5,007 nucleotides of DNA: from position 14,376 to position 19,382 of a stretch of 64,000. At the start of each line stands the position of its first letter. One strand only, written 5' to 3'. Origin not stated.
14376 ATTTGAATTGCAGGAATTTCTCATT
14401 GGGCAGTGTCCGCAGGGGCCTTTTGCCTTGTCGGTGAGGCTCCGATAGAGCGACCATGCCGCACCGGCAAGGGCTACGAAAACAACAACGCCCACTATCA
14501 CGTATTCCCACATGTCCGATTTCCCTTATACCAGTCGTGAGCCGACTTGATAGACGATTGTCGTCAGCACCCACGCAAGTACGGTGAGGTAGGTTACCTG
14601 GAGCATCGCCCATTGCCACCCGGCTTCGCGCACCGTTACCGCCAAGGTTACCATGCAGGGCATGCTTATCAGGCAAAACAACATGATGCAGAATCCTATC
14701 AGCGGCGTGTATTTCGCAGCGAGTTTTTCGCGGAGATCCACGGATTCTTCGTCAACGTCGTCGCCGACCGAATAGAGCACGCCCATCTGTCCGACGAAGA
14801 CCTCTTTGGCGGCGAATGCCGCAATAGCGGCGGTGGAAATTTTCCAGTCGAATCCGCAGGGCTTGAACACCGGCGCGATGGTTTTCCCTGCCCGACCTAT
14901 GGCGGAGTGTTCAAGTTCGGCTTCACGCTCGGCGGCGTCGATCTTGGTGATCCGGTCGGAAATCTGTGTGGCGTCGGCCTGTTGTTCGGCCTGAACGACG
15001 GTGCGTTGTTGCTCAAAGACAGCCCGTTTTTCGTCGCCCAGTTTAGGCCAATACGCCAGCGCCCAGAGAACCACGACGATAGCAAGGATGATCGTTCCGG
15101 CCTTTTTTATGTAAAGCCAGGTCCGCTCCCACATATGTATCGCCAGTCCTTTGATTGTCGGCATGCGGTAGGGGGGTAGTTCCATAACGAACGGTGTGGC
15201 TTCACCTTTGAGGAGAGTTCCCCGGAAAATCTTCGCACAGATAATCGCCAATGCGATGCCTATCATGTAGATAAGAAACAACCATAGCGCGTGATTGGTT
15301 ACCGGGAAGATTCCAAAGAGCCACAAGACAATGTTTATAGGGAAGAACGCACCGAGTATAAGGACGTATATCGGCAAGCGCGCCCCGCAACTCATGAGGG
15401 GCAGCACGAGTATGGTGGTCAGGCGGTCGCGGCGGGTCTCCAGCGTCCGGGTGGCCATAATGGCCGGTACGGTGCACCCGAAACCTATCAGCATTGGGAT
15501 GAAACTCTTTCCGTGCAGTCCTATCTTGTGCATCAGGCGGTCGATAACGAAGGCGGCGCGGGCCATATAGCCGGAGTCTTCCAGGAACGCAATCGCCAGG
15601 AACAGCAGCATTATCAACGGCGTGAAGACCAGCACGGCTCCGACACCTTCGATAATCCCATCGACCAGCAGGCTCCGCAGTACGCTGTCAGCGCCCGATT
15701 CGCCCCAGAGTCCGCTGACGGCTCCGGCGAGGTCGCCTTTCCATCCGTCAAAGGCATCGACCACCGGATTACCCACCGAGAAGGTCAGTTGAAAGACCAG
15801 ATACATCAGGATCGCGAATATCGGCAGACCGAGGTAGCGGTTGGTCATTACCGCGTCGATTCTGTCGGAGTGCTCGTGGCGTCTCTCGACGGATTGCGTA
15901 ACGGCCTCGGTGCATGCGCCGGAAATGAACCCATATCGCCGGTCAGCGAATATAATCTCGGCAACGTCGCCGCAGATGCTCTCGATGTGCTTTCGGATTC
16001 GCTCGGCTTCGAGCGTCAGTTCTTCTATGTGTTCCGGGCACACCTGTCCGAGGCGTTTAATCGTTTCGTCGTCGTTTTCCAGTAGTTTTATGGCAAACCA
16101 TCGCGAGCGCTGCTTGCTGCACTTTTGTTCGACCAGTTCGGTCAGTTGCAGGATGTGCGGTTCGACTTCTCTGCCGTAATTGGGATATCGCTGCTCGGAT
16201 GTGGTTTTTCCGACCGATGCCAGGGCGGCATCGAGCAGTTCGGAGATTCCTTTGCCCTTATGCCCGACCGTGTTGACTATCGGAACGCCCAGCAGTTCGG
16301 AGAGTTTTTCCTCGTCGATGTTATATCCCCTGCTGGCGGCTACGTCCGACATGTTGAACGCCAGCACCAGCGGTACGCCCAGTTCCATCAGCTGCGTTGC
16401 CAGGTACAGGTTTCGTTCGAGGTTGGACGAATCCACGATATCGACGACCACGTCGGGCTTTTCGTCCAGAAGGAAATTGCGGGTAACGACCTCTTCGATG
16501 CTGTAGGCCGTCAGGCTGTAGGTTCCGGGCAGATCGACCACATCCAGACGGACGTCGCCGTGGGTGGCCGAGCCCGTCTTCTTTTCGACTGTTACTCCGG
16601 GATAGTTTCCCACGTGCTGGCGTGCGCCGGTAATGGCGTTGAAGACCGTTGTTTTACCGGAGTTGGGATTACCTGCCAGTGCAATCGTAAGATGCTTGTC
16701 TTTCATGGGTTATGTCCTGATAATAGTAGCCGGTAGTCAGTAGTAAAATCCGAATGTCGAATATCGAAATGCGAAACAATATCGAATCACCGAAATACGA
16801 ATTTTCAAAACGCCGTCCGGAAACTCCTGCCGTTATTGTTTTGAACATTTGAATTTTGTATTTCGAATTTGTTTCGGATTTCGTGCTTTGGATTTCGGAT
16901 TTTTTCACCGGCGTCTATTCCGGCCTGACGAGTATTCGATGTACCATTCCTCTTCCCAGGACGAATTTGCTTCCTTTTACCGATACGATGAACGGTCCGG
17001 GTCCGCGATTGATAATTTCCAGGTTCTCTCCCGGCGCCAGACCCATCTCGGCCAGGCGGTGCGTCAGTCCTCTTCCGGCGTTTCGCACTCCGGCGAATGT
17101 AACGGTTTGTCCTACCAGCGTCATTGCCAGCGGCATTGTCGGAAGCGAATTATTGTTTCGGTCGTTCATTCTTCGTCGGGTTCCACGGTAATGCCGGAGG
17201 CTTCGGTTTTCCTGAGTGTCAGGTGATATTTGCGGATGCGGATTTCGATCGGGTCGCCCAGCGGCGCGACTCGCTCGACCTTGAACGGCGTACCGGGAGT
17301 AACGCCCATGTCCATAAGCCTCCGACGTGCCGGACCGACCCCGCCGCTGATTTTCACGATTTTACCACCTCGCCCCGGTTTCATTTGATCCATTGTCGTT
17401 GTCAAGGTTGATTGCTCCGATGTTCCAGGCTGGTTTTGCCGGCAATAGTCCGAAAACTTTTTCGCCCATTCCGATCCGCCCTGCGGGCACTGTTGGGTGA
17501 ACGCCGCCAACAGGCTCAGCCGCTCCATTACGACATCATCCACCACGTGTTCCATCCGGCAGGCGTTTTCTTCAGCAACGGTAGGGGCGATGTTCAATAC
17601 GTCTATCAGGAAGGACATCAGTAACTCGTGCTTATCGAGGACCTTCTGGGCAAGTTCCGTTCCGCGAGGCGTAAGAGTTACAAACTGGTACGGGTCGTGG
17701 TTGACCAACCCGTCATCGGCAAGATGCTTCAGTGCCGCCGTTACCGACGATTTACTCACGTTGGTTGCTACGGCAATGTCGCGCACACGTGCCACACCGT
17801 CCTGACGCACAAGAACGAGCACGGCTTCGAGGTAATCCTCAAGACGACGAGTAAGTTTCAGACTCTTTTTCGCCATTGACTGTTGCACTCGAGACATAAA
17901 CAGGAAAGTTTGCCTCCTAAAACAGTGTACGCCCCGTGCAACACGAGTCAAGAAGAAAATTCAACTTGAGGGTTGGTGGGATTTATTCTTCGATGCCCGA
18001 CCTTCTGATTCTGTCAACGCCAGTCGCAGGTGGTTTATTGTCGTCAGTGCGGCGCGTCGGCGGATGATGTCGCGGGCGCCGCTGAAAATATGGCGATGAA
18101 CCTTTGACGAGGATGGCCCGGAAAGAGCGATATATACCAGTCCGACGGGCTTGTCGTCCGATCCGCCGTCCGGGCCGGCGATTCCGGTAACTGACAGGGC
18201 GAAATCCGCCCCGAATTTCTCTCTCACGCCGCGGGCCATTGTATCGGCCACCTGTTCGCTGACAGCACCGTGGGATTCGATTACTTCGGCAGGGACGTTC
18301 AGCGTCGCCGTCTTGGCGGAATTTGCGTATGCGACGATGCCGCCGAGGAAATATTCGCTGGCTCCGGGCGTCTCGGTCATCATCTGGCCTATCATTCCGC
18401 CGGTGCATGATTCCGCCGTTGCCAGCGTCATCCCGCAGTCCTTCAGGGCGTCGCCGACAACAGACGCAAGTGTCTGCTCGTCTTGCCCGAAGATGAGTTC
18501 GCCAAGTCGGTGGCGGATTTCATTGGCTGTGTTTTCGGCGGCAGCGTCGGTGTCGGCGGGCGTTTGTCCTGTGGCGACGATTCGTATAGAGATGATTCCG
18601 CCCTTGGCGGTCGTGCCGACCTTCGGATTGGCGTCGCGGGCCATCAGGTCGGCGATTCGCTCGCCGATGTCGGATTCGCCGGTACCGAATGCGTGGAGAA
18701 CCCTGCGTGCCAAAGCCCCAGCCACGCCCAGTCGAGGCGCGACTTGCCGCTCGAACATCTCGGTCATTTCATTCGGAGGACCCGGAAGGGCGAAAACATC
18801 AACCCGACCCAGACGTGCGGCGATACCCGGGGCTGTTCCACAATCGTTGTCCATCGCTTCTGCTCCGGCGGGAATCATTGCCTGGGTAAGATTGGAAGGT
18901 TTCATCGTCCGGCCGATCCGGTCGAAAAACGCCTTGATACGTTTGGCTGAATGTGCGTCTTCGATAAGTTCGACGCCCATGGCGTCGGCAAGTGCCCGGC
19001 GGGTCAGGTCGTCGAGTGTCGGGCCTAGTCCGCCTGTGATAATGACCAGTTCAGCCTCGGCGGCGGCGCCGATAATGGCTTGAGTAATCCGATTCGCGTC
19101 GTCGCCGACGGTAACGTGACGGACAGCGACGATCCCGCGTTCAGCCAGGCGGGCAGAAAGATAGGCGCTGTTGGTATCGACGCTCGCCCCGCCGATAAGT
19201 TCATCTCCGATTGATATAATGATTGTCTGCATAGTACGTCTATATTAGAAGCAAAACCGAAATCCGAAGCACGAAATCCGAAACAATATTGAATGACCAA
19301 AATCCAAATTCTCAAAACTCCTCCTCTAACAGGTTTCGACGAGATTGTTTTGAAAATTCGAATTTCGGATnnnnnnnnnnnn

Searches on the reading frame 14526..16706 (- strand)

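Call 85: search_protein_families(library=pfam, proteins=[window:14526-16706:-], max_evalue=0.0001)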
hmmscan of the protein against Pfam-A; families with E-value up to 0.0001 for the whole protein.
window:14526-16706:- (726 aa): 5 families
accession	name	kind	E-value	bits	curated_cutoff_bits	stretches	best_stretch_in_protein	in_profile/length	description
PF02421.24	FeoB_N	-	5.1e-66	221.5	27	1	7-160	2-155/156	Ferrous iron transport protein B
PF07670.19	Gate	-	6.8e-42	142.6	29.6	2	359-454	2-104/104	Nucleoside recognition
PF07664.17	FeoB_C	-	3.4e-23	81.6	26.6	1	476-528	1-54/54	Ferrous iron transport protein B C terminus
PF17910.6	FeoB_Cyto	-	1.5e-22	80.2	23.4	1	177-270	1-90/90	FeoB cytosolic helical domain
PF01926.29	MMR_HSR1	-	3.7e-19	69.3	21.9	1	7-118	1-112/113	50S ribosome-binding GTPase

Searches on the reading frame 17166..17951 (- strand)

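Call 85: search_protein_families(library=pfam, proteins=[window:17166-17951:-], max_evalue=0.0001)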
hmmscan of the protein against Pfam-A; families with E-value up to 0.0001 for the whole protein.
window:17166-17951:- (261 aa): 5 families
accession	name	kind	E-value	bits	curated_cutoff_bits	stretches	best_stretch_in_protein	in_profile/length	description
PF04023.20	FeoA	-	1.2e-21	77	23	1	186-258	2-74/74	FeoA domain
PF02742.21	Fe_dep_repr_C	-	8.9e-20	70.9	27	1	94-162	1-69/70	Iron dependent repressor, metal binding and dimerisation domain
PF01325.25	Fe_dep_repress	-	5.5e-13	49.4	26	1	32-89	1-58/60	Iron dependent repressor, N-terminal DNA binding domain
PF12802.13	MarR_2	-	4.9e-06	27.1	27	1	45-83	12-50/61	MarR family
PF01047.28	MarR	-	1.2e-05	25.5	24.6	1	44-84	8-48/59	MarR family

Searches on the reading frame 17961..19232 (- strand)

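Call 85: search_protein_families(library=pfam, proteins=[window:17961-19232:-], max_evalue=0.0001)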
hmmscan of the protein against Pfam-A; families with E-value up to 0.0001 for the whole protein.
window:17961-19232:- (423 aa): 3 families
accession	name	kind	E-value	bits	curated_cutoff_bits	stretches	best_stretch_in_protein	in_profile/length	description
PF02464.23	CinA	-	5.4e-56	189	23.5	1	253-403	2-152/155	Competence-damaged protein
PF00994.29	MoCF_biosynth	-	1.3e-34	119.4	26.6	1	5-168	2-142/144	Probable molybdopterin binding domain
PF18146.6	CinA_KH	-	2.1e-19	69.8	27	1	176-249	1-73/73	Damage-inducible protein CinA KH domain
